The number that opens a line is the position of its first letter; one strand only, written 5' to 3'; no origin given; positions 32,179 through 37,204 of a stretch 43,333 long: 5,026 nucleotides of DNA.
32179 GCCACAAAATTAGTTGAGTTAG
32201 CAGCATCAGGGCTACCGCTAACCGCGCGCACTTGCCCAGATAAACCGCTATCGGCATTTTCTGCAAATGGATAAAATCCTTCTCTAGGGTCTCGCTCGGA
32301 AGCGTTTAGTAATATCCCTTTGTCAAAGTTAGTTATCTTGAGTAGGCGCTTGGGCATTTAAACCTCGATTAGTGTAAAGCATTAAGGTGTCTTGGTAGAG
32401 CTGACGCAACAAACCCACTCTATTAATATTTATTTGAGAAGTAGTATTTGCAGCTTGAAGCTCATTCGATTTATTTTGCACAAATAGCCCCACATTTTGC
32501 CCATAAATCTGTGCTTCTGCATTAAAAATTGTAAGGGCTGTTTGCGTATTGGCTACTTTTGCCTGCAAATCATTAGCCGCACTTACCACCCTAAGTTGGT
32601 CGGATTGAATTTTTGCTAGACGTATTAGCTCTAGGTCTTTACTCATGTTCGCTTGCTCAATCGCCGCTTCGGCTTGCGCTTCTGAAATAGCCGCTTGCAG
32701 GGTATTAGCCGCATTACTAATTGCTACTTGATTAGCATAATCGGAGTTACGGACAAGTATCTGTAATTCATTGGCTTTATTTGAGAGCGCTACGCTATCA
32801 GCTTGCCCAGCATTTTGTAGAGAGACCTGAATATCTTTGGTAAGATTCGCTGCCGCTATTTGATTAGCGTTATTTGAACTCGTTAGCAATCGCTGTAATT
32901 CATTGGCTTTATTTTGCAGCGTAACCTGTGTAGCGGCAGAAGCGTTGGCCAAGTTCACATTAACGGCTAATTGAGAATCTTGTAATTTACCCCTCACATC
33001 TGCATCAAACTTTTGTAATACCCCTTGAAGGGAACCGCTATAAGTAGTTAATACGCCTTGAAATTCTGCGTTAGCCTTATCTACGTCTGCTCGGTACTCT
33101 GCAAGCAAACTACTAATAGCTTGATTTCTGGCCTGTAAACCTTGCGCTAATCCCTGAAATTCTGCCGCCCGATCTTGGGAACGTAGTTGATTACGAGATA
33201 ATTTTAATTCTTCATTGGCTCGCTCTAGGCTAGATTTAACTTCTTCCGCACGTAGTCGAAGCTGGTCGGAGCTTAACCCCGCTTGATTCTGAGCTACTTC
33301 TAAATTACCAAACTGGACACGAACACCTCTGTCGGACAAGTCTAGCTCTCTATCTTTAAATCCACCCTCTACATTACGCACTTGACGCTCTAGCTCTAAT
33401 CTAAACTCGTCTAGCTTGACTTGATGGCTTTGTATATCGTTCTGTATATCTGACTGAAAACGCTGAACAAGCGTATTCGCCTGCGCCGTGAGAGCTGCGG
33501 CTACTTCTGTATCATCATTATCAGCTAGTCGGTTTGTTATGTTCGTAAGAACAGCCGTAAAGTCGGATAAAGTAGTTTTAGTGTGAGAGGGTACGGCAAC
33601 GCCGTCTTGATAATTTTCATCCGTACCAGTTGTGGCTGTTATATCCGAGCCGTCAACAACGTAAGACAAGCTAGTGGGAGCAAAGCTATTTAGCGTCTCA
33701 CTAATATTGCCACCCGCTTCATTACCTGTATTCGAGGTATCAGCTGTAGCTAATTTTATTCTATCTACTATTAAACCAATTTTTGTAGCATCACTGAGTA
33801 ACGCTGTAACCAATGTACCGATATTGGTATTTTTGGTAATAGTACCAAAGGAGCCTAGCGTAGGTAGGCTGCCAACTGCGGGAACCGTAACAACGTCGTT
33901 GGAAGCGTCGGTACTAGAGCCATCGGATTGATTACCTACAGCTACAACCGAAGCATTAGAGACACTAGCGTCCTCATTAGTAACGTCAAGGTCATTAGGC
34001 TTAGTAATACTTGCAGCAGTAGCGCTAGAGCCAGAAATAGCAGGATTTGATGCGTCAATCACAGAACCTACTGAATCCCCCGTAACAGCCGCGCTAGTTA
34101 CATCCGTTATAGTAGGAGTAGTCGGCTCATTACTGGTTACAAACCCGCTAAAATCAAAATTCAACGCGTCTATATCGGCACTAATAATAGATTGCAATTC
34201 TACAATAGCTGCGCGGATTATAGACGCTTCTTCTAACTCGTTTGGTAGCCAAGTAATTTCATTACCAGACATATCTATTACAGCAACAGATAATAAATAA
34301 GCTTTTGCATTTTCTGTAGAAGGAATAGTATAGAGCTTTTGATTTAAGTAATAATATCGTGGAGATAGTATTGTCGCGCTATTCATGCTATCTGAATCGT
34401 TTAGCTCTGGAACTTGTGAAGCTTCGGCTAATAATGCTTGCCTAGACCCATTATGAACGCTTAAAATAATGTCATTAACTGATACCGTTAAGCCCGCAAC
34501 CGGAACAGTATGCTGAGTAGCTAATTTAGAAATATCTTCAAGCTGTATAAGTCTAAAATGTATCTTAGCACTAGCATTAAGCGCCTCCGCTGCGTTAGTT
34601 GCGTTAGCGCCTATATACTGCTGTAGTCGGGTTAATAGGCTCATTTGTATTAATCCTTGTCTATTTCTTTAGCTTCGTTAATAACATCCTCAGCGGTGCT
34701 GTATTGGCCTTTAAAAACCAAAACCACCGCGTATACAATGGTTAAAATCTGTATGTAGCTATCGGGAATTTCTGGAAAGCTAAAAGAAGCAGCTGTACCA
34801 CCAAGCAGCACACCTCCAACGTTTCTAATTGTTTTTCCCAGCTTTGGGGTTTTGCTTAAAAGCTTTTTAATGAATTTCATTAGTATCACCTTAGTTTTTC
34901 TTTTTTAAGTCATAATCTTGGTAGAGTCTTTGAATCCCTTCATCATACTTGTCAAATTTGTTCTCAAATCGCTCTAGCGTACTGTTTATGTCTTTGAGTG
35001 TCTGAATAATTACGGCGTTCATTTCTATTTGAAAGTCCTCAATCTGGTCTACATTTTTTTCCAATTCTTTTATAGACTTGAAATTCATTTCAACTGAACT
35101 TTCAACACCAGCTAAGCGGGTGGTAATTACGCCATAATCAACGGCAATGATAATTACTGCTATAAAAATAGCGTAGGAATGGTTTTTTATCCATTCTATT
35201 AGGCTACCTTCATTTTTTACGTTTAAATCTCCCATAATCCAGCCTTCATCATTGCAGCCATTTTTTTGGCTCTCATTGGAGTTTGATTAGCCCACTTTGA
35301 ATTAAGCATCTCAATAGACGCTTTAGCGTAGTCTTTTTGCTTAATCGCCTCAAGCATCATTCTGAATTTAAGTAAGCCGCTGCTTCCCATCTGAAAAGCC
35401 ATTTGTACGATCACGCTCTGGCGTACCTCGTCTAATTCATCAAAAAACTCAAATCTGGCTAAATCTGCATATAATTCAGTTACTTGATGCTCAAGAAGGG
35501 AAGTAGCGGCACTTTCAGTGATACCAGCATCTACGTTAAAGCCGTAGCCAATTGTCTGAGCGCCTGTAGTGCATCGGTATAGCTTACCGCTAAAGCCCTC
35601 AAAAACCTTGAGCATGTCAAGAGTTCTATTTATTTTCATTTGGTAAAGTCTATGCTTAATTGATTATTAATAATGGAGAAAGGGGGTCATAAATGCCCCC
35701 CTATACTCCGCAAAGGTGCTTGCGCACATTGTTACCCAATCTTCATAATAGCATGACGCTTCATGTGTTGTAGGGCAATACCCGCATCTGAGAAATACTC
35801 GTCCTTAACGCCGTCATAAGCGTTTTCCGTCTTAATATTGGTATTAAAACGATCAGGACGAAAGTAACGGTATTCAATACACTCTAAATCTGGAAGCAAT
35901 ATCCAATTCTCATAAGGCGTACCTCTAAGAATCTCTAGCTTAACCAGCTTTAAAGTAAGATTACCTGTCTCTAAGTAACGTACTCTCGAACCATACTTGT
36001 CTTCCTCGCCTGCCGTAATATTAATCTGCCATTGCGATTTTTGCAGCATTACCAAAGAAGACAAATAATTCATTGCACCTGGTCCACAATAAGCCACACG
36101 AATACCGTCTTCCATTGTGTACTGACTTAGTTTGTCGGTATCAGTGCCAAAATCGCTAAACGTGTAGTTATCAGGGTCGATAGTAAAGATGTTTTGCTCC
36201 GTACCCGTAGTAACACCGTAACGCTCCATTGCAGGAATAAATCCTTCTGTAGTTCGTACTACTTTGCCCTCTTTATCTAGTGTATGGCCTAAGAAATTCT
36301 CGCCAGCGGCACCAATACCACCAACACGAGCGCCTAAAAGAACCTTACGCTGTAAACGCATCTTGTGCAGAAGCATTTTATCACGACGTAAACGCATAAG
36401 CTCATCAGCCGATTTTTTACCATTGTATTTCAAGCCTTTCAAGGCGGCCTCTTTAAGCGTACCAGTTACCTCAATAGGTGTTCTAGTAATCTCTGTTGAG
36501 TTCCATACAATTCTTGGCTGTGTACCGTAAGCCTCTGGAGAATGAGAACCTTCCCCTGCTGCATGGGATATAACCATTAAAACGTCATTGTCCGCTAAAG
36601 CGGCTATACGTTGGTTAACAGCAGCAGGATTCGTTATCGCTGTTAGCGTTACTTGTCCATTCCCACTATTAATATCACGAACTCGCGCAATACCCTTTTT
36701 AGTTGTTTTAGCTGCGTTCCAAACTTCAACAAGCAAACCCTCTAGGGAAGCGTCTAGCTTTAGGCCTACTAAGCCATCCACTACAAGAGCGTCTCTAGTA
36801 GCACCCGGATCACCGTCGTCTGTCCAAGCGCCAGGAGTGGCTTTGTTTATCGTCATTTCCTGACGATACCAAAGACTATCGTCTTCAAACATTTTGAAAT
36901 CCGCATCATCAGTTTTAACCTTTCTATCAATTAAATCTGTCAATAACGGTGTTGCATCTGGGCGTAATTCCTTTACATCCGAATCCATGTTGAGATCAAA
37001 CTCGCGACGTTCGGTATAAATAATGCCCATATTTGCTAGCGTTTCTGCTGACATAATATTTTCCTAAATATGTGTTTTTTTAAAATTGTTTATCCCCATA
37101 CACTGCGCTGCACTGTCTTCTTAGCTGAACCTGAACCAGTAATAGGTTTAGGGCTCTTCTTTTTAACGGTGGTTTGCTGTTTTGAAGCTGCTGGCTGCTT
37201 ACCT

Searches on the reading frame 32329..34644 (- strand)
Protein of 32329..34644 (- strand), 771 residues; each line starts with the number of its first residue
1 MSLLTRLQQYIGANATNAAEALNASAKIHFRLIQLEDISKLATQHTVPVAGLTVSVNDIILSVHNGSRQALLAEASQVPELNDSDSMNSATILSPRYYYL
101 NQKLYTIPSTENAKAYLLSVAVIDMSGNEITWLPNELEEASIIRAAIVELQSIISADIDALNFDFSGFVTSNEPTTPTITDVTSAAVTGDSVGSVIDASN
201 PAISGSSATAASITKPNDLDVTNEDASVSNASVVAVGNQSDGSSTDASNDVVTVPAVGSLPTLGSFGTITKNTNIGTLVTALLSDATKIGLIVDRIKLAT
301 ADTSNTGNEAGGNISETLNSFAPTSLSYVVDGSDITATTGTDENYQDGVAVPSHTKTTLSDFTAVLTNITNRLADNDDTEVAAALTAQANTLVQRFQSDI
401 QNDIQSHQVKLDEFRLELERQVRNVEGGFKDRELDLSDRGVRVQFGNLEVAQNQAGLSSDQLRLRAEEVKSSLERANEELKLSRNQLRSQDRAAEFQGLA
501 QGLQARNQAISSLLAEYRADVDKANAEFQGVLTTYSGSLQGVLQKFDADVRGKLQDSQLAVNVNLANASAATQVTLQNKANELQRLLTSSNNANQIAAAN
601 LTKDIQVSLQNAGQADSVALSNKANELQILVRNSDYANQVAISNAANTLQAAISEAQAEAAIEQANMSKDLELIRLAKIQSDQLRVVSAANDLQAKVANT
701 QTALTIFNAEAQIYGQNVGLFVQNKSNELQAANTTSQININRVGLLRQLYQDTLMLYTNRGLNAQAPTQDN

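Call 6: search_protein_families(library=phrogs, proteins=[window:32329-34644:-], max_evalue=0.001)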
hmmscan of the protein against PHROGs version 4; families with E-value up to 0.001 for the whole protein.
window:32329-34644:- (771 aa): 0 families

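Call 13: search_protein_families(library=pfam, proteins=[window:32329-34644:-], max_evalue=0.01)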
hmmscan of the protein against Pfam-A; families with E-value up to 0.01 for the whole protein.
window:32329-34644:- (771 aa): 0 families

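Call 75: search_solved_structures(query=window:32329-34644:-, max_evalue=0.01)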
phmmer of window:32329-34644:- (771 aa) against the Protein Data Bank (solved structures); distinct sequences matched with E-value up to 0.01: 0.

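Call 109: search_protein_families(library=ncbifam, proteins=[window:32329-34644:-], max_evalue=0.01)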
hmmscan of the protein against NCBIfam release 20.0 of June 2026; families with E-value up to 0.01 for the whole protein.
window:32329-34644:- (771 aa): 0 families

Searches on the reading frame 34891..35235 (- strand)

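Call 6: search_protein_families(library=phrogs, proteins=[window:34891-35235:-], max_evalue=0.001)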
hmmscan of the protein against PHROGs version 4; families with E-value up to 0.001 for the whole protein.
window:34891-35235:- (114 aa): 1 family
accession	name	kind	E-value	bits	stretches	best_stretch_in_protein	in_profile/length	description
phrog_21573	-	unknown function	6e-05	23.8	1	34-92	17-74/75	-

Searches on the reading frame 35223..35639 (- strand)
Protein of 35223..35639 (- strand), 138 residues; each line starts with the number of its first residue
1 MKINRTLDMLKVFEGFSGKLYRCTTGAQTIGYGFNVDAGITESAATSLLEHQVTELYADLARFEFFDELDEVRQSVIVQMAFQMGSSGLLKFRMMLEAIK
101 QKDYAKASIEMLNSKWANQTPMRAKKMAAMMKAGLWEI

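Call 6: search_protein_families(library=phrogs, proteins=[window:35223-35639:-], max_evalue=0.001)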
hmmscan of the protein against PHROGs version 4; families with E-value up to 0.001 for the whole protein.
window:35223-35639:- (138 aa): 7 families
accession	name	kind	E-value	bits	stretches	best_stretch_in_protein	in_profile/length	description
phrog_33534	-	unknown function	2e-18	67.2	1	61-134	6-85/94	-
phrog_7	-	lysis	6.1e-16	58.7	1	7-118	559-675/873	endolysin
phrog_13211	-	tail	2.1e-15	56.9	1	21-132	765-884/887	baseplate hub subunit and tail lysozyme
phrog_2083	-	head and packaging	8.3e-11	42.2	1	10-134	767-902/908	internal virion lysozyme motif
phrog_430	-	tail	8.4e-11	42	1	8-129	169-283/868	baseplate hub subunit and tail lysozyme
phrog_15410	-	unknown function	1.6e-08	35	1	21-127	188-307/311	-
phrog_33083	-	lysis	6e-05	22.9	1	2-119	2-121/456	endolysin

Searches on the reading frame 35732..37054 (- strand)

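Call 6: search_protein_families(library=phrogs, proteins=[window:35732-37054:-], max_evalue=0.001)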
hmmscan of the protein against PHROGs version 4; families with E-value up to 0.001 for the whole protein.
window:35732-37054:- (440 aa): 0 families

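Call 13: search_protein_families(library=pfam, proteins=[window:35732-37054:-], max_evalue=0.01)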
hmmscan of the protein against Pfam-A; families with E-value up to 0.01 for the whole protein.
window:35732-37054:- (440 aa): 1 family
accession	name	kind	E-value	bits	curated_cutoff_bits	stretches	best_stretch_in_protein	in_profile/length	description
PF17236.8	SU10_MCP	-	1.7e-13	51.2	24.1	1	21-437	12-288/292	SU10 major capsid protein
